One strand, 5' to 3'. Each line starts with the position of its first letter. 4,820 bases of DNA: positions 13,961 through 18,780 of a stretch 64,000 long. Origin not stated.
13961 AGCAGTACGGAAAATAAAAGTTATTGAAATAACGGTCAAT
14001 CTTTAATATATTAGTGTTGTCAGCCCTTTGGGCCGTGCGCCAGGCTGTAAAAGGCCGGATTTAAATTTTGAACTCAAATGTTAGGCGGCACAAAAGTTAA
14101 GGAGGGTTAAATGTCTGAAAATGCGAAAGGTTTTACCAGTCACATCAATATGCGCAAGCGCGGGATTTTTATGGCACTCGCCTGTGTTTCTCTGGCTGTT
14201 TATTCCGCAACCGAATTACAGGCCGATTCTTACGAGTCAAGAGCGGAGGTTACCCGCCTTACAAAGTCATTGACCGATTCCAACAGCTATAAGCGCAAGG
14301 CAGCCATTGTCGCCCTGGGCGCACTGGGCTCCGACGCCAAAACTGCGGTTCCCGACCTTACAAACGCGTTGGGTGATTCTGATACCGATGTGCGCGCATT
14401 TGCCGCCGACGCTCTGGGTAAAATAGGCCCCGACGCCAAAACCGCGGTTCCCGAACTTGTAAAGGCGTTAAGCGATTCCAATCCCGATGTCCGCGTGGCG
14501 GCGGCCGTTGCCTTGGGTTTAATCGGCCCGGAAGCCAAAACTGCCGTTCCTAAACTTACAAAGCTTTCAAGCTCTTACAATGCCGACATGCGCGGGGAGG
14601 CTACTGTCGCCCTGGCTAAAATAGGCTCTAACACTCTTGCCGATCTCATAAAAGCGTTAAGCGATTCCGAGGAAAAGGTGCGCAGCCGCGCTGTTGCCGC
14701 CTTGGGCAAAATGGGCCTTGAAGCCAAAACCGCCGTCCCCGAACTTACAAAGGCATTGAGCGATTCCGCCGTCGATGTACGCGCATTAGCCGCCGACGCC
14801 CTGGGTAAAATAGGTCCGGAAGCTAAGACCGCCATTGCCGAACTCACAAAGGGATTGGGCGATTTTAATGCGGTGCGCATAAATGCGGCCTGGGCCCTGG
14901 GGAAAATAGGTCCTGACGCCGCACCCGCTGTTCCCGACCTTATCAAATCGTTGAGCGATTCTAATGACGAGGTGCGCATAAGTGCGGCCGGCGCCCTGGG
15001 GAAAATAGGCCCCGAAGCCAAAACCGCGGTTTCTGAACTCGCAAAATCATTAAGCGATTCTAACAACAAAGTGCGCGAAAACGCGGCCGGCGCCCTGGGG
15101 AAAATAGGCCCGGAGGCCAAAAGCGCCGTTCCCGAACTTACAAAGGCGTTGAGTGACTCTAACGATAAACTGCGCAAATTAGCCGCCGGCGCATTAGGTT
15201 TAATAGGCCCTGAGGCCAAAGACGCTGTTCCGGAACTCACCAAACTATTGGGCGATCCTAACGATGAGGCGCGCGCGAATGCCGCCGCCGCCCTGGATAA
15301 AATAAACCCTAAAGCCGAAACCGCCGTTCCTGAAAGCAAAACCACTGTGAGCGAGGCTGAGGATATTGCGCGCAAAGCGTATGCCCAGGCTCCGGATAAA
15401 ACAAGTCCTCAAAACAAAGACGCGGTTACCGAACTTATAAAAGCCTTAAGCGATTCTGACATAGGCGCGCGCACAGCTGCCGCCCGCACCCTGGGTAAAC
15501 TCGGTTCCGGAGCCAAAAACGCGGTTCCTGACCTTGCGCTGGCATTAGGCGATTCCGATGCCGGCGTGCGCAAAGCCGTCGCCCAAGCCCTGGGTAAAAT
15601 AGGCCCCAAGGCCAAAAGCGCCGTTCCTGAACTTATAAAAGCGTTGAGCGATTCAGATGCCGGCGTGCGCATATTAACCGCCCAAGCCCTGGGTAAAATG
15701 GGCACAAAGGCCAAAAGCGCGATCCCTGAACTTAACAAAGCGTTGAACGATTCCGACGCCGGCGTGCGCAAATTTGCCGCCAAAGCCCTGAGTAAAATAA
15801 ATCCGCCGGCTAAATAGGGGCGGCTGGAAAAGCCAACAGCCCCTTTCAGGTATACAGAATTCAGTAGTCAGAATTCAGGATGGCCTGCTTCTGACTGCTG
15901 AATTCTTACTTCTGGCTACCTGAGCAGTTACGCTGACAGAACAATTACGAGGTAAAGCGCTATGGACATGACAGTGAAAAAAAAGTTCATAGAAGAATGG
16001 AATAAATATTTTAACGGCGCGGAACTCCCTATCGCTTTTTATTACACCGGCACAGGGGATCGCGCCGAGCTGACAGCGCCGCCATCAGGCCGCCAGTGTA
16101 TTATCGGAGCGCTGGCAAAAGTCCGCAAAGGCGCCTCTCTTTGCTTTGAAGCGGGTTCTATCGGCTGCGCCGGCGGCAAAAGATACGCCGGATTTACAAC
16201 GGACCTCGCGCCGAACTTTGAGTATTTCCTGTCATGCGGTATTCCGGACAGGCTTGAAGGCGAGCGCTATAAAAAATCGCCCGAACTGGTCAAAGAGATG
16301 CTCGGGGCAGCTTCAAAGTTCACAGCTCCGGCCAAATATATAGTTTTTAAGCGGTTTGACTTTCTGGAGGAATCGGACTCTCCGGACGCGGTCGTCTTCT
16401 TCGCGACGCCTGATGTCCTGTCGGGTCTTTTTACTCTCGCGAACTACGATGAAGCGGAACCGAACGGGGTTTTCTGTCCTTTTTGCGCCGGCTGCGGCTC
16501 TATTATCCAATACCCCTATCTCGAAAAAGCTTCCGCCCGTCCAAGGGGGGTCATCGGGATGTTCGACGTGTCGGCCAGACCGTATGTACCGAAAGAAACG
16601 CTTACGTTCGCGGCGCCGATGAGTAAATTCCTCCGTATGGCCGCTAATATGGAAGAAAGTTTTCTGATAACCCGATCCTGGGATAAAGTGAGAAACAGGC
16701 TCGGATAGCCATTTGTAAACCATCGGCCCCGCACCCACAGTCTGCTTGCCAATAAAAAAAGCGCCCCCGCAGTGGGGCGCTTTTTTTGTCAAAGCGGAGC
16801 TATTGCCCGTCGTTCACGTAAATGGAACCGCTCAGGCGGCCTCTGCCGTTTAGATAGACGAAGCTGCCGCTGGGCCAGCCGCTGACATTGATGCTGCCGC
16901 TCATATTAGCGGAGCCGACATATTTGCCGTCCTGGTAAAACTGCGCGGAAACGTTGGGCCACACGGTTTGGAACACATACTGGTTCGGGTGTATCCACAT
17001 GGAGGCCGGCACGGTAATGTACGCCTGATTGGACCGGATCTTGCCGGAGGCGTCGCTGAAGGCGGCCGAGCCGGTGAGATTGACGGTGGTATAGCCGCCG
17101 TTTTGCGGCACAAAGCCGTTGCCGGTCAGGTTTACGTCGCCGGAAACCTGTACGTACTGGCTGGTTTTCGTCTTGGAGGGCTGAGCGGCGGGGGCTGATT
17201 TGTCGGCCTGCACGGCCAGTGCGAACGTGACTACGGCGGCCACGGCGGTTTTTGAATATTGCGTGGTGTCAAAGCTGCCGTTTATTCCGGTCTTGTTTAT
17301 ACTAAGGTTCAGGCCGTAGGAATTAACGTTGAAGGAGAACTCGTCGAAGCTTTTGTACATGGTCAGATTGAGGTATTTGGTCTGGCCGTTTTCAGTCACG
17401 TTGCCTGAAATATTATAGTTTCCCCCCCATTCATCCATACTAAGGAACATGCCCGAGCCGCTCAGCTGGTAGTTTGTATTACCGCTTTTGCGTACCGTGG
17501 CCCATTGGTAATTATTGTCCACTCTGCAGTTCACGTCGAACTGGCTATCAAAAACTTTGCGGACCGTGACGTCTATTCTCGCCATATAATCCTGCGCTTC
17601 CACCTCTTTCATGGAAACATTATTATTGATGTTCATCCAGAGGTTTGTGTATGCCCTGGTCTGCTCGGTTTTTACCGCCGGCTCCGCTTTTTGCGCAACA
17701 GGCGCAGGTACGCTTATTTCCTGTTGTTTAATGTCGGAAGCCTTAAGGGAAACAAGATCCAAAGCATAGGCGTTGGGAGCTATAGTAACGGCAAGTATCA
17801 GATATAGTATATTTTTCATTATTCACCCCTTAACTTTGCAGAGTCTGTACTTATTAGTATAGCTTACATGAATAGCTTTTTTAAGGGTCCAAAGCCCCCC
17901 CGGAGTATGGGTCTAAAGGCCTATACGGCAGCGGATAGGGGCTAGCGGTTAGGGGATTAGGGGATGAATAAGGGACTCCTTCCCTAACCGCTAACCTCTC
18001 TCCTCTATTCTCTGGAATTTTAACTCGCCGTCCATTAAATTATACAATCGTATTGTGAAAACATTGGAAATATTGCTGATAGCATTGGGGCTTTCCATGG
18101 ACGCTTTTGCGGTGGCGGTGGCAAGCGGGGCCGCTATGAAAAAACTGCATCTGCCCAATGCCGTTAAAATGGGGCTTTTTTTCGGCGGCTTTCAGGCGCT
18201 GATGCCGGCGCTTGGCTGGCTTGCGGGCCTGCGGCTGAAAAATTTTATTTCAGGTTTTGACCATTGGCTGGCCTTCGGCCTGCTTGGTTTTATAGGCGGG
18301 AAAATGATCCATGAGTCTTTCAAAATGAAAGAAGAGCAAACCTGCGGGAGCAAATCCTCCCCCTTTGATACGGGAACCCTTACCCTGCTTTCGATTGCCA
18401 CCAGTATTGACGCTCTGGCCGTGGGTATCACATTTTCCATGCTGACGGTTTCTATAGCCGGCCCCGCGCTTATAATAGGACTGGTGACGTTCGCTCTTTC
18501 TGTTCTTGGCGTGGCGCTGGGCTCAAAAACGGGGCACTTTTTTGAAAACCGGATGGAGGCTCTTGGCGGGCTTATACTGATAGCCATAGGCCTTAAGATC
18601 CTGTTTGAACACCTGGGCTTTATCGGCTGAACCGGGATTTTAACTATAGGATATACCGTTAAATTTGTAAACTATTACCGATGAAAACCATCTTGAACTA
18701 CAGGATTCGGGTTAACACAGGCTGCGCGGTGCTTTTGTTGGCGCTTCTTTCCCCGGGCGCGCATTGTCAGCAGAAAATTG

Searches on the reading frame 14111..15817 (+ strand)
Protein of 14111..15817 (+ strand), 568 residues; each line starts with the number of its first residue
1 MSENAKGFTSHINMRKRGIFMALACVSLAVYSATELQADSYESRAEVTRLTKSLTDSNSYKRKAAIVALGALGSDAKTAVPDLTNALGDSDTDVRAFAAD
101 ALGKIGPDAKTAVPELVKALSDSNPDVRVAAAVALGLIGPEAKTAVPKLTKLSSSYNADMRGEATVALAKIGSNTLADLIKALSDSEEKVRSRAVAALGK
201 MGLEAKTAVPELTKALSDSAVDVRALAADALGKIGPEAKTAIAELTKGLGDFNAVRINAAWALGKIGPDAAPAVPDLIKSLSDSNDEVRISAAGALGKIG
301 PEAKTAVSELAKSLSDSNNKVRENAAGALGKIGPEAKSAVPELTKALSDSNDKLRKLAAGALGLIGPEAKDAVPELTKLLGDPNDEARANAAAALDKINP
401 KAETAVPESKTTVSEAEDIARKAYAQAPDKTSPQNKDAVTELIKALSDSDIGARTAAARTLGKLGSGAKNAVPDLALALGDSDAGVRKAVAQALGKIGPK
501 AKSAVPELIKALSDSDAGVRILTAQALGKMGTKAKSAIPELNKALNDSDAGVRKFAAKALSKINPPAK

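Call 76: search_protein_families(library=pfam, max_evalue=0.00001, proteins=[window:14111-15817:+])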
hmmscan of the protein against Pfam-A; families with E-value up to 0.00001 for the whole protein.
window:14111-15817:+ (568 aa): 20 families
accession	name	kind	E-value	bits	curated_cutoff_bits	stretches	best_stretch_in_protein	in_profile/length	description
PF13646.12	HEAT_2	-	2.5e-87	287.7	27.7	9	177-250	2-72/88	HEAT repeats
PF02985.28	HEAT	-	2.5e-69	223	23.5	0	113-138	2-27/31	HEAT repeat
PF13513.12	HEAT_EZ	-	6.2e-69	227.8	27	1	255-299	3-55/55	HEAT-like repeat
PF03130.22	HEAT_PBS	-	7.1e-52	168.3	20.9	0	255-283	1-27/27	PBS lyase HEAT-like repeat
PF12717.13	Cnd1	-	4.5e-35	121.5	26.4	0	339-409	22-96/162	non-SMC mitotic condensation complex subunit 1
PF01602.26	Adaptin_N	-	3.1e-27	95.8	37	1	50-151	84-194/524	Adaptin N terminal region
PF00514.29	Arm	-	8.4e-21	73.7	20.6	0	112-136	13-37/41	Armadillo/beta-catenin-like repeat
PF21581.3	SCD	-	7.2e-13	49.1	27.5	0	181-201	37-57/75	Stromalin conservative domain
PF20168.4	PDS5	-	1.3e-12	46.8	27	0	80-234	244-387/1053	Sister chromatid cohesion protein PDS5 protein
PF24714.1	TOR1L1_N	-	2.5e-10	40.6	43.3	0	307-474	84-248/281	TORTIFOLIA1 N-terminal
PF12755.13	Vac14_Fab1_bd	-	4.5e-09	37.3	22.1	0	77-122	26-79/97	Vacuolar 14 Fab1-binding region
PF25767.1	ARM_TBCD_2nd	-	6.8e-09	35.9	29.7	0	408-465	48-105/245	Tubulin-specific chaperone D-like, ARM repeats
PF23271.1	HEAT_GCN1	-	2.5e-08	34.4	27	0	65-139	26-105/190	Stalled ribosome sensor GCN1-like, HEAT repeats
PF24492.1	HEAT_ECM29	-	5.6e-07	30.3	27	0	301-332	108-139/160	Proteasome adapter and scaffold protein ECM29, HEAT-repeat domain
PF25786.1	HEAT_GCN1_C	-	5.9e-07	30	27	0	304-381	26-110/151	GCN1-like, C-terminal HEAT repeats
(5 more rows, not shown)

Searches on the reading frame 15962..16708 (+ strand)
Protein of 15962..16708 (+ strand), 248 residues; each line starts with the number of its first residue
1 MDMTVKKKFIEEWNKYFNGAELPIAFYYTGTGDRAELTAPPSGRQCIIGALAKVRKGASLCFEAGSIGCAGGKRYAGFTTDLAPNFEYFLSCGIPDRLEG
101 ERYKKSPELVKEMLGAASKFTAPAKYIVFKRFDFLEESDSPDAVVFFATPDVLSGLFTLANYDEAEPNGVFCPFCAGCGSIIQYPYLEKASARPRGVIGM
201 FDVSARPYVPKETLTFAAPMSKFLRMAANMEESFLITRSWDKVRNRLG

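Call 76: search_protein_families(library=pfam, max_evalue=0.00001, proteins=[window:15962-16708:+])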
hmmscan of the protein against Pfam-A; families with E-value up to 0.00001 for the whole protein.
window:15962-16708:+ (248 aa): 1 family
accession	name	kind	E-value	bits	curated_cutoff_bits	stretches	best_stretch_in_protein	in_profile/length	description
PF02596.20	DUF169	-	1.6e-30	107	27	1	22-229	11-209/209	Uncharacterised ArCR, COG2043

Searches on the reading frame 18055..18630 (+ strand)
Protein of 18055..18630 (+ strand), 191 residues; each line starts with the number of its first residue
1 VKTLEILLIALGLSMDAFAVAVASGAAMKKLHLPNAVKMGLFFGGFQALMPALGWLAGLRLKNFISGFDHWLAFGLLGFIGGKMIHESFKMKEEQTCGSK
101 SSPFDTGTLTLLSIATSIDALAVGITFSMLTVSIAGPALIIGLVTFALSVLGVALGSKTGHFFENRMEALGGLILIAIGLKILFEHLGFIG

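Call 12: search_protein_families(library=pfam, proteins=[window:18055-18630:+])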
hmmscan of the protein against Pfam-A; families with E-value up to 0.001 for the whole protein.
window:18055-18630:+ (191 aa): 1 family
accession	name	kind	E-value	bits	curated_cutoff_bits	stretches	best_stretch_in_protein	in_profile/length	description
PF02659.21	Mntp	-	1.7e-50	171.2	24.4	1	32-183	3-152/152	Putative manganese efflux pump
